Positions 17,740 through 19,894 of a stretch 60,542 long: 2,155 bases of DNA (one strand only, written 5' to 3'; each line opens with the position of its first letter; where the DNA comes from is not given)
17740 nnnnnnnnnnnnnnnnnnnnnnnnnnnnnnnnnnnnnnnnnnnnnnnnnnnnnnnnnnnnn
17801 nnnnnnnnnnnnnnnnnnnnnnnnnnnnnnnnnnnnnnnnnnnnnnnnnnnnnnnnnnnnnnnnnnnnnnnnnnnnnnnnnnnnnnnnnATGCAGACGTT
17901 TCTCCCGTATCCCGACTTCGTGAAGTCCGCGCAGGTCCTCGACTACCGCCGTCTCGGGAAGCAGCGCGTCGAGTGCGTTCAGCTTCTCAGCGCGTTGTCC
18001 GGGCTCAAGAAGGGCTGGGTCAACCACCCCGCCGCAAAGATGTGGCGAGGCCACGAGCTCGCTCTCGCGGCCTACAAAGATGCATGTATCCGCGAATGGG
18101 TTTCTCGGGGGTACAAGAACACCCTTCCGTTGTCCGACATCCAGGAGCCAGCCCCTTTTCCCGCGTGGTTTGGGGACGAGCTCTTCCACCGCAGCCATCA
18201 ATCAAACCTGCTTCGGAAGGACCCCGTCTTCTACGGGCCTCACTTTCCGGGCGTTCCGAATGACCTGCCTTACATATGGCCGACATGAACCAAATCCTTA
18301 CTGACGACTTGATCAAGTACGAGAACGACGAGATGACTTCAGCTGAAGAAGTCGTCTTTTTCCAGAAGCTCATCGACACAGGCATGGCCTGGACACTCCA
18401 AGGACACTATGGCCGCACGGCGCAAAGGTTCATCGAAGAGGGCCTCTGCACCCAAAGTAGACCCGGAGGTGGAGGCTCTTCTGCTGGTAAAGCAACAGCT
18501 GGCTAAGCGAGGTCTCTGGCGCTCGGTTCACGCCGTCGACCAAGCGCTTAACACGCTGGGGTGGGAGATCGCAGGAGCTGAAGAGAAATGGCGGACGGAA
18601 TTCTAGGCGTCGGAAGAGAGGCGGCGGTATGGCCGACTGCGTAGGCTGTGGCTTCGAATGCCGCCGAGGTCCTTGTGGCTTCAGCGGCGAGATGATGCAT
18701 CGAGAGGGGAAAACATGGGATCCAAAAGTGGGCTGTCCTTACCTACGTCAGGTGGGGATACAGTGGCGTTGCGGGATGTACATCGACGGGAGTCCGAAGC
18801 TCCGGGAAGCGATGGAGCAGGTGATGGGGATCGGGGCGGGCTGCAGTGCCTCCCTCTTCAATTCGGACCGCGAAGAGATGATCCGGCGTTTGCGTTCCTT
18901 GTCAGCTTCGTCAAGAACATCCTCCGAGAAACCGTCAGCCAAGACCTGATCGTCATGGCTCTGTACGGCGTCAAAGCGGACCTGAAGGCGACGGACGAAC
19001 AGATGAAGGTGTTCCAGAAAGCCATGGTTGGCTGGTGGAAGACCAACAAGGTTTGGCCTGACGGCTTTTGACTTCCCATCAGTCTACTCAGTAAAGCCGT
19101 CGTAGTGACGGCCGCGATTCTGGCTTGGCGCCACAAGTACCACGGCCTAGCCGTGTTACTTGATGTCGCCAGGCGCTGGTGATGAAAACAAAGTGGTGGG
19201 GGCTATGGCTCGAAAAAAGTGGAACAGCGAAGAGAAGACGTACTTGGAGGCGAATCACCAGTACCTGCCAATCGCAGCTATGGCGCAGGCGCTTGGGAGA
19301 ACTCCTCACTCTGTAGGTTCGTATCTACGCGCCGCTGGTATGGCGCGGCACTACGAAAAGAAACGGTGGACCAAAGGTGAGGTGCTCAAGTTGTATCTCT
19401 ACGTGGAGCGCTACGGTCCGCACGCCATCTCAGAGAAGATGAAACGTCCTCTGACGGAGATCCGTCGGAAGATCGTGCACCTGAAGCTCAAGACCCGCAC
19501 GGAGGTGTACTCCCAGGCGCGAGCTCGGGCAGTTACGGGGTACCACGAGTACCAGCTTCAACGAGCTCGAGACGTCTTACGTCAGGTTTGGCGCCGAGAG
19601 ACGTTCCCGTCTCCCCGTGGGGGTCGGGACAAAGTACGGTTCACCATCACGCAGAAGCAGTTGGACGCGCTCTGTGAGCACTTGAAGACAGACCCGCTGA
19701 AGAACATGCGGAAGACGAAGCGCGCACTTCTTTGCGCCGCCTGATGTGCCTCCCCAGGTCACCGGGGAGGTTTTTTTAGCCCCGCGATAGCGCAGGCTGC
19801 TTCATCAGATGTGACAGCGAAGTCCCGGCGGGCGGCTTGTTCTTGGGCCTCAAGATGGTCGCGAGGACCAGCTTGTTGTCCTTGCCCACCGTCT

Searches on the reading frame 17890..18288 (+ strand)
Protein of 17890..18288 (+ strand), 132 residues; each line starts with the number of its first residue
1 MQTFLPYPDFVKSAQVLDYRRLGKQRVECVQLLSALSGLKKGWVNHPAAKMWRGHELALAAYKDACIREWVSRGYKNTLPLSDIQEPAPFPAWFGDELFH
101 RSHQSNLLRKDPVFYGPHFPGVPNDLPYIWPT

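Call 39: search_protein_families(library=pfam, proteins=[window:17890-18288:+], max_evalue=0.01)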
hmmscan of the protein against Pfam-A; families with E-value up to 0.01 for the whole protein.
window:17890-18288:+ (132 aa): 1 family
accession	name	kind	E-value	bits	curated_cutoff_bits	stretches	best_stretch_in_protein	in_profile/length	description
PF03013.19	Pyr_excise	-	6.2e-24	84.6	23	1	1-81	1-79/81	Pyrimidine dimer DNA glycosylase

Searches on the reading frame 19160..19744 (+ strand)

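Call 40: search_protein_families(library=pfam, proteins=[window:19160-19744:+], max_evalue=0.01)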
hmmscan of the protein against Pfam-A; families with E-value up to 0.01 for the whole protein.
window:19160-19744:+ (194 aa): 1 family
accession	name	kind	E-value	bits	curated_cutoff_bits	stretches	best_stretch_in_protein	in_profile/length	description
PF00249.37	Myb_DNA-binding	-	0.00013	22.4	24.4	1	67-103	1-40/46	Myb-like DNA-binding domain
